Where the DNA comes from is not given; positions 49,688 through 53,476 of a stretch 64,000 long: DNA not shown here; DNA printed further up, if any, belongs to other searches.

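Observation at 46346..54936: Three-gene module: two tandem cyclase-like/P-loop/TPR STAND paralogs plus a translationally coupled unknown protein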

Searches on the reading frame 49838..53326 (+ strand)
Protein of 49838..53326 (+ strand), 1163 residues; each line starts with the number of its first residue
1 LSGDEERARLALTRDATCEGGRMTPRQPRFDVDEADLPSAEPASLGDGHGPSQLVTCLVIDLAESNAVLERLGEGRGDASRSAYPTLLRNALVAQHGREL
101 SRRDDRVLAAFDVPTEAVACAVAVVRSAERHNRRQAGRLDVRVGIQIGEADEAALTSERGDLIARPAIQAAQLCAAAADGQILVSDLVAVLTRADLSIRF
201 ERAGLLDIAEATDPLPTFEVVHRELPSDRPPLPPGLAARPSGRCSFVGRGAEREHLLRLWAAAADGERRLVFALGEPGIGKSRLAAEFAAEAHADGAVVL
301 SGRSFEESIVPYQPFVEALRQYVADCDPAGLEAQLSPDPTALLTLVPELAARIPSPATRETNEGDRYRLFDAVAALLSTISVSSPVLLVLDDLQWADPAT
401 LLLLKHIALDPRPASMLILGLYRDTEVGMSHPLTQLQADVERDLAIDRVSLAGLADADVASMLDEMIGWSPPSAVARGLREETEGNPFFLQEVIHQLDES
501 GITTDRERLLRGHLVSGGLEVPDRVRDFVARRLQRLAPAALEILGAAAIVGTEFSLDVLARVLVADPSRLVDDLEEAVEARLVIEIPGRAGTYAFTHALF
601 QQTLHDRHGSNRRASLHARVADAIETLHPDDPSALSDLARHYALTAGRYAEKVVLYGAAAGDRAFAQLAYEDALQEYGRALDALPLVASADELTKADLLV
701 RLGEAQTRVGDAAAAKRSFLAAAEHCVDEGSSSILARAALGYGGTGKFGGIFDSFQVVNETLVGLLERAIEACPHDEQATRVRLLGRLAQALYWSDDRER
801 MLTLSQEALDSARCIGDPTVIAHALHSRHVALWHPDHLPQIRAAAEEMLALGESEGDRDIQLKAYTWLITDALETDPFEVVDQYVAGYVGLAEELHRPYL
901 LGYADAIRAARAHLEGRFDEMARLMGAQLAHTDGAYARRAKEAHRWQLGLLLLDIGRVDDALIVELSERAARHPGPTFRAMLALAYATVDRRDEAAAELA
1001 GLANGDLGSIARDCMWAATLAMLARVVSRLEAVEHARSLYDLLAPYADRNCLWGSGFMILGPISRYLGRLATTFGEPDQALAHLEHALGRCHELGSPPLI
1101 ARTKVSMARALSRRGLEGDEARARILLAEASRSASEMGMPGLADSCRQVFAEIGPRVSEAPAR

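Call 6: search_protein_families(library=pfam, proteins=[window:49838-53326:+], max_evalue=0.01)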
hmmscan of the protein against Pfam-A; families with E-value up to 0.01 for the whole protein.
window:49838-53326:+ (1163 aa): 2 families
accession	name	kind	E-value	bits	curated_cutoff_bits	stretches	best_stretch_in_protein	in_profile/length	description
PF13191.12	AAA_16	-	1.7e-27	97.4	32.6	1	246-416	2-164/167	AAA ATPase domain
PF13401.12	AAA_22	-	5.6e-07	30.4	27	1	267-408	4-108/130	AAA domain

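Call 7: search_protein_families(library=ncbifam, proteins=[window:49838-53326:+], max_evalue=0.01)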
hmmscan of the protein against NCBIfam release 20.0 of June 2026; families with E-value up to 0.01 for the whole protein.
window:49838-53326:+ (1163 aa): 3 families
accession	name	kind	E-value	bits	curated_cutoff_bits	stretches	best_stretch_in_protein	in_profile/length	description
TIGR03903.1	TOMM_kin_cyc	equivalog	1.6e-51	175.3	705.75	1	117-687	361-924/1267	TOMM system kinase/cyclase fusion protein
NF058673.1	LipAdnlyCyLipJMY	equivalog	6.6e-07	28.4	800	1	53-188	294-418/449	bifunctional lipase/adenylate cyclase LipJ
TIGR03420.1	DnaA_homol_Hda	equivalog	0.0041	16.7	194.8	0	252-304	22-76/226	DnaA regulatory inactivator Hda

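Call 8: search_protein_families(library=padloc, proteins=[window:49838-53326:+], max_evalue=0.01)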
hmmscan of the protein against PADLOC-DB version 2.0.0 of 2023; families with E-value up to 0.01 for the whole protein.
window:49838-53326:+ (1163 aa): 1 family
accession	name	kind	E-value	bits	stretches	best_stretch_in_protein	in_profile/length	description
PDLC02367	PycC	-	0.0024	15.4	1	37-188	27-188/226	-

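Call 35: search_solved_structures(query=window:49904-53326:+, max_evalue=0.01, show_alignments=0)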
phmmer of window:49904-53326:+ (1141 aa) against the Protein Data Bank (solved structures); distinct sequences matched with E-value up to 0.01: 7.
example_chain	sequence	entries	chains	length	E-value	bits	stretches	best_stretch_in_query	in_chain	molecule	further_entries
4wp8_A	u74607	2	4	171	5.2e-12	48.1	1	33-181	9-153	Ma1120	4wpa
4wp3_A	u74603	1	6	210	5.4e-12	48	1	29-181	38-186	Ma1120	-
4wp9_A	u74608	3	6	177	6.6e-12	47.8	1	33-181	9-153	Ma1120 | Cyclase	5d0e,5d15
5d0g_A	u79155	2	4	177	9.6e-11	43.9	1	33-181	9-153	Cyclase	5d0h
3mr7_A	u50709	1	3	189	1.9e-08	36.3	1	32-199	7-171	Adenylate/guanylate cyclase/hydrolase, alpha/beta fold family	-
1ybt_A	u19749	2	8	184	4.7e-06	28.4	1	27-170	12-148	hydrolase, alpha/beta hydrolase fold family | lipJ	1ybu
9k7u_A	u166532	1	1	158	0.0085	17.6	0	1047-1127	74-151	Heter-Zn2-HEHE-22A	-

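Call 43: find_homologous_proteins(query=window:49904-53326:+, max_evalue=1e-50)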
Query window:49904-53326:+ (1141 aa): 2107 proteins with E <= 1e-50 among 8000 candidates; the best 120 are listed.
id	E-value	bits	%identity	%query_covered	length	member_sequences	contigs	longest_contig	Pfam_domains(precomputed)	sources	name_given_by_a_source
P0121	0.0e+0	2482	100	100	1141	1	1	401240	PF13401.13,PF13191.13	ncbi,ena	-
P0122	0.0e+0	1674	70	98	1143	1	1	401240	PF13191.13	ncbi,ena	-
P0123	0.0e+0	1671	70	100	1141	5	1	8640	PF13424.13,PF13191.13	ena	-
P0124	0.0e+0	1657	71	95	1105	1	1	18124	PF13401.13,PF13191.13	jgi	jgi:tetratricopeptide (TPR) repeat protein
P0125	0.0e+0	1653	68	99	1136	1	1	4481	PF13191.13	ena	-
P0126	0.0e+0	1634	68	99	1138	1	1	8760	PF13401.13,PF13191.13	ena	-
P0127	0.0e+0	1578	67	98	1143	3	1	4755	PF13401.13,PF13191.13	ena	-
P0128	0.0e+0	1525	65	98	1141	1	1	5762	PF13401.13,PF13191.13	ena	-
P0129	0.0e+0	1440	63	96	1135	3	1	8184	PF13401.13,PF13191.13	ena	-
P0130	0.0e+0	1418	61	99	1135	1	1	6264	PF13401.13,PF13191.13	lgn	-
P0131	0.0e+0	1405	65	90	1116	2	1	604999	PF13401.13,PF13191.13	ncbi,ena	-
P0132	0.0e+0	1355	60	96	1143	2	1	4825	PF13424.13,PF13191.13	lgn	-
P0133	0.0e+0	1350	71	79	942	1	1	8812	PF13401.13,PF13191.13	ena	-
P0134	0.0e+0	1053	50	94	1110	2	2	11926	PF00211.26,PF13191.13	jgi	-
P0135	0.0e+0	1036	50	94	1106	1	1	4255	PF17874.8,PF13424.13,PF13401.13,PF00211.26,PF13191.13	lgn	-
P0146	1.4e-280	952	47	97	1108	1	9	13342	PF13424.13,PF13401.13,PF13191.13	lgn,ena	-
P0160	2.2e-253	862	45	96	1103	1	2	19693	PF13424.13,PF13401.13,PF13191.13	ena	-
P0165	2.5e-236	806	45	86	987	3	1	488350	PF13401.13,PF00211.26,PF20720.4,PF13191.13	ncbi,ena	-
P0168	2.4e-211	723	42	95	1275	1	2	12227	PF13271.12,PF13401.13,PF07719.24,PF13191.13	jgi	jgi:eukaryotic-like serine/threonine-protein kinase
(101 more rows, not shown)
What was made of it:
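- Closest known: Cyclase-AAA_16-TPR proteins. Same: Identity to canonical members is 36-40% over about 95% of the length (call 43).
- The architecture matches the abundant group that sources name 'class 3 adenylate cyclase/TPR repeat protein' (call 43).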

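Call 44: find_encoding_contigs(protein=P0131, flank=8000, max_places=1)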
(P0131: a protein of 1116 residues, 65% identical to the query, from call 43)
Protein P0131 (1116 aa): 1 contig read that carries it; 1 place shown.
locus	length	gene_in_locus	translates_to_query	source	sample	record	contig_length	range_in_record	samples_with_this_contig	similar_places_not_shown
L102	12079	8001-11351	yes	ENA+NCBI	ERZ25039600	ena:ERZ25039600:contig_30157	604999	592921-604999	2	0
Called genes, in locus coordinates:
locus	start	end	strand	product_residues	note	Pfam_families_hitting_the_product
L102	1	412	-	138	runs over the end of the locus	PF07366:SnoaL (weak), PF12680:SnoaL_2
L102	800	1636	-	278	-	PF01061:ABC2_membrane, PF12698:ABC2_membrane_3 (weak)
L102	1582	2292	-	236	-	PF01061:ABC2_membrane, PF12698:ABC2_membrane_3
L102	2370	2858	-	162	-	PF13304:AAA_21 (weak)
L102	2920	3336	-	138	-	PF00005:ABC_tran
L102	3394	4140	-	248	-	-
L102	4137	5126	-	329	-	PF00005:ABC_tran, PF13304:AAA_21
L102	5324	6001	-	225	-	PF00072:Response_reg, PF00196:GerE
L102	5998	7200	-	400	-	PF07730:HisKA_3, PF02518:HATPase_c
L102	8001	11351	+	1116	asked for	PF13191:AAA_16, PF13401:AAA_22 (weak)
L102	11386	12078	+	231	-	?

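Call 45: find_encoding_contigs(protein=P0165, flank=8000, max_places=1)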
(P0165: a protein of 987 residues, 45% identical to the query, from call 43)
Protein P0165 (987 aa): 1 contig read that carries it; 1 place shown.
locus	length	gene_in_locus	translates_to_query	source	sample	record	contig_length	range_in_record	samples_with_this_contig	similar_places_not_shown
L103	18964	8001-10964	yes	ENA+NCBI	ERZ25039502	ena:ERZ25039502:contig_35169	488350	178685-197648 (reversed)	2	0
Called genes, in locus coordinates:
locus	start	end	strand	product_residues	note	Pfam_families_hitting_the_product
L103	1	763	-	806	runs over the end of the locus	PF02190:LON_substr_bdg, PF00004:AAA, PF07728:AAA_5 (weak), PF22667:Lon_lid, PF05362:Lon_C, PF13541:ChlI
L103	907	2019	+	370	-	PF00483:NTP_transferase, PF12804:NTP_transf_3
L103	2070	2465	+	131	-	PF00908:dTDP_sugar_isom, PF14667:Polysacc_synt_C (weak)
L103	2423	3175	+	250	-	PF01370:Epimerase (faint), PF04321:RmlD_sub_bind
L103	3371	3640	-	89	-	-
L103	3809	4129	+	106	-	-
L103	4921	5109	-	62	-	-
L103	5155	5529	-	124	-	-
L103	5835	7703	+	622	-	PF00082:Peptidase_S8, PF00296:Bac_luciferase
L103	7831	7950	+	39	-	-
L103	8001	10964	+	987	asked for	PF00211:Guanylate_cyc, PF13191:AAA_16, PF13401:AAA_22, PF20720:nSTAND3 (weak)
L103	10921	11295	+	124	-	PF13424:TPR_12 (faint)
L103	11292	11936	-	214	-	PF25084:LbH_EIF2B (faint), PF25087:GMPPB_C, PF00132:Hexapep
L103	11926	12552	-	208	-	PF22725:GFO_IDH_MocA_C3, PF02894:GFO_IDH_MocA_C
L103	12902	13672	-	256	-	PF00984:UDPG_MGDP_dh, PF03720:UDPG_MGDP_dh_C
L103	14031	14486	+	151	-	-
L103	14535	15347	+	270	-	-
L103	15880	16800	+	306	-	PF00930:DPPIV_N (faint), PF08450:SGL (faint), PF25174:Beta-prop_THOC3 (faint), PF26550:Tricorn_2nd (faint), PF07676:PD40 (weak), PF26549:Tricorn_N (weak), PF07676:PD40 (weak), PF23381:Beta-prop_IFT122_1st (weak), +2 more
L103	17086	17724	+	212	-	PF13489:Methyltransf_23, PF13649:Methyltransf_25 (faint), PF08241:Methyltransf_11 (weak), PF08242:Methyltransf_12 (weak)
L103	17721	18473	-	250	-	PF13489:Methyltransf_23, PF01209:Ubie_methyltran (weak), PF13847:Methyltransf_31, PF08241:Methyltransf_11, PF08242:Methyltransf_12, PF13649:Methyltransf_25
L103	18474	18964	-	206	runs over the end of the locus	PF00753:Lactamase_B (faint)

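Call 46: find_encoding_contigs(protein=P0168, flank=8000, max_places=1)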
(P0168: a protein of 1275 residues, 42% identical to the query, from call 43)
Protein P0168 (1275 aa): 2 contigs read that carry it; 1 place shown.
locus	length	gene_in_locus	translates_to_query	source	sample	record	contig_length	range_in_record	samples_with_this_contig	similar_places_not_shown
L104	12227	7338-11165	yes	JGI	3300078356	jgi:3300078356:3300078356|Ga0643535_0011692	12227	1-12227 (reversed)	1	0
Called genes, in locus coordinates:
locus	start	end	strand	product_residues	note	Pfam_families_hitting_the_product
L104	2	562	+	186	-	?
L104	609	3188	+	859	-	PF13271:DUF4062, PF01637:ATPase_2 (faint), PF13191:AAA_16, PF13401:AAA_22 (weak), PF25872:HTH_77 (weak), PF17874:TPR_MalT (weak)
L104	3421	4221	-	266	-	PF02517:Rce1-like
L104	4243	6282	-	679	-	PF00561:Abhydrolase_1, PF08386:Abhydrolase_4 (weak)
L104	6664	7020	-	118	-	-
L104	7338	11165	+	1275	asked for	PF13271:DUF4062, PF13191:AAA_16, PF13401:AAA_22 (weak), PF07719:TPR_2 (faint)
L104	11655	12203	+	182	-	PF00258:Flavodoxin_1 (weak), PF12724:Flavodoxin_5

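Call 48: find_encoding_contigs(protein=P0160, flank=8000, max_places=1)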
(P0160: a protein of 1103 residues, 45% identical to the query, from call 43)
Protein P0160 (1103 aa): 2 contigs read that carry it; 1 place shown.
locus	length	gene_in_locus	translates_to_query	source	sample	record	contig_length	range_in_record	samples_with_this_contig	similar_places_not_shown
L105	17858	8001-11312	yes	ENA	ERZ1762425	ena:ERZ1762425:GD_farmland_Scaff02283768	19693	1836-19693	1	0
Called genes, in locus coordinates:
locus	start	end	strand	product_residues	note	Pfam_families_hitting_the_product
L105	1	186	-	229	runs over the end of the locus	PF00072:Response_reg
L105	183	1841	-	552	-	PF17203:sCache_3_2, PF14689:SPOB_a, PF02518:HATPase_c, PF14501:HATPase_c_5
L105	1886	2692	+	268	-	PF00005:ABC_tran, PF13304:AAA_21 (faint)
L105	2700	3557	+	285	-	PF00528:BPD_transp_1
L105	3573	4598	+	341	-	PF13379:NMT1_2, PF09084:NMT1, PF16868:NMT1_3 (weak), PF12974:Phosphonate-bd (weak)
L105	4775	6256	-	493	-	PF03796:DnaB_C (faint), PF06745:ATPase, PF13481:AAA_25 (weak), PF07088:GvpD_P-loop (faint), PF09848:SLFN-g3_helicase (faint), PF13173:AAA_14 (faint), PF13481:AAA_25 (weak), PF06745:ATPase, +1 more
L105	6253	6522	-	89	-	PF07689:KaiB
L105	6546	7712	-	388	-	PF00989:PAS, PF08448:PAS_4 (weak), PF13188:PAS_8, PF00512:HisKA, PF02518:HATPase_c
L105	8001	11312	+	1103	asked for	PF13424:TPR_12 (faint), PF13191:AAA_16, PF13401:AAA_22 (weak)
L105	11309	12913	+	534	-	-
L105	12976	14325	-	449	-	-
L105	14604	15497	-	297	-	PF00561:Abhydrolase_1, PF12146:Hydrolase_4 (weak), PF12697:Abhydrolase_6, PF08386:Abhydrolase_4 (weak)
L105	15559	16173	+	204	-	PF00440:TetR_N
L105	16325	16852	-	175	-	-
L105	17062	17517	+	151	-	PF00903:Glyoxalase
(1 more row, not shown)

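Call 49: find_encoding_contigs(protein=P0146, flank=8000, max_places=1)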
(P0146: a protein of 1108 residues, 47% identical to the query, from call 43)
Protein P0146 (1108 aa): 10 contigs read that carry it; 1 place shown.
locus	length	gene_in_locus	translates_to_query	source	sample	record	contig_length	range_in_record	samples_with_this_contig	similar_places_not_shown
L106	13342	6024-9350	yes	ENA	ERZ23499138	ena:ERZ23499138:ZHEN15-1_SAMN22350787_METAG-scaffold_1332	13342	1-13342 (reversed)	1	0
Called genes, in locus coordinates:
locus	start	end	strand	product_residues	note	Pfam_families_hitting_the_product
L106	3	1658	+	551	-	?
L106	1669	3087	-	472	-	PF01212:Beta_elim_lyase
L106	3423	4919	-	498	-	PF01464:SLT (faint), PF18979:DUF5715 (weak)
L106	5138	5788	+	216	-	PF13539:Peptidase_M15_4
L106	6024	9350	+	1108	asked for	PF13191:AAA_16, PF13401:AAA_22 (weak), PF13424:TPR_12 (faint)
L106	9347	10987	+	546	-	-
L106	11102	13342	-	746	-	?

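Call 50: find_encoding_contigs(protein=P0123, flank=8000, max_places=2)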
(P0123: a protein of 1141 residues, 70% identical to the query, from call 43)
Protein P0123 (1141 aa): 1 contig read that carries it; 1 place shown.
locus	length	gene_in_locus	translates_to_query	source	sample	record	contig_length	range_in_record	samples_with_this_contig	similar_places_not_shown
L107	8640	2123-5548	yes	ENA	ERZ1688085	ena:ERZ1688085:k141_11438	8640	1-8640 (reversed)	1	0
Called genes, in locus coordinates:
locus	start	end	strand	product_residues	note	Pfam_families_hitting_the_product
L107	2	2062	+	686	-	?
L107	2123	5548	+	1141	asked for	PF13191:AAA_16, PF13424:TPR_12 (faint)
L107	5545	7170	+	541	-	-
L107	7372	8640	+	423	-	?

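Call 88: search_protein_families(library=phrogs, proteins=[window:49904-53326:+], max_evalue=0.001)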
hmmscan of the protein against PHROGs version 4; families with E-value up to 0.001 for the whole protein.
window:49904-53326:+ (1141 aa): 1 family
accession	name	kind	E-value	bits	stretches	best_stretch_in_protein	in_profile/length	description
phrog_25255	-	unknown function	3.6e-17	62.4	1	341-680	412-743/1125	-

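Call 99: search_protein_families(library=pfam, proteins=[L104:609-3188:+], max_evalue=0.001)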
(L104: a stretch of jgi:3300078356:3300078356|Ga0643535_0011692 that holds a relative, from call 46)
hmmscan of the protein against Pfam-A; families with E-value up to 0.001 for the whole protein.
L104:609-3188:+ (859 aa): 7 families
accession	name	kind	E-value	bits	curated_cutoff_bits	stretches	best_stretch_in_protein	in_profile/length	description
PF13271.11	DUF4062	-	3.6e-21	75.6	24.7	1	26-107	1-82/82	Domain of unknown function (DUF4062)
PF13401.12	AAA_22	-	2.1e-08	35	27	1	209-315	4-110/130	AAA domain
PF13191.12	AAA_16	-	8.2e-08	33.4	32.6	1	192-315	1-123/167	AAA ATPase domain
PF01637.24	ATPase_2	-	2e-05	24.9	33.2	1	194-252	2-62/225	ATPase domain predominantly from Archaea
PF17874.7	TPR_MalT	-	2e-05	24.5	45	1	592-767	14-190/336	MalT-like TPR region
PF13374.12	TPR_10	-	0.00011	22.5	27.5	0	580-607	3-30/42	Tetratricopeptide repeat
PF13424.12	TPR_12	-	0.00038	21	30.1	0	659-729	4-76/77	Tetratricopeptide repeat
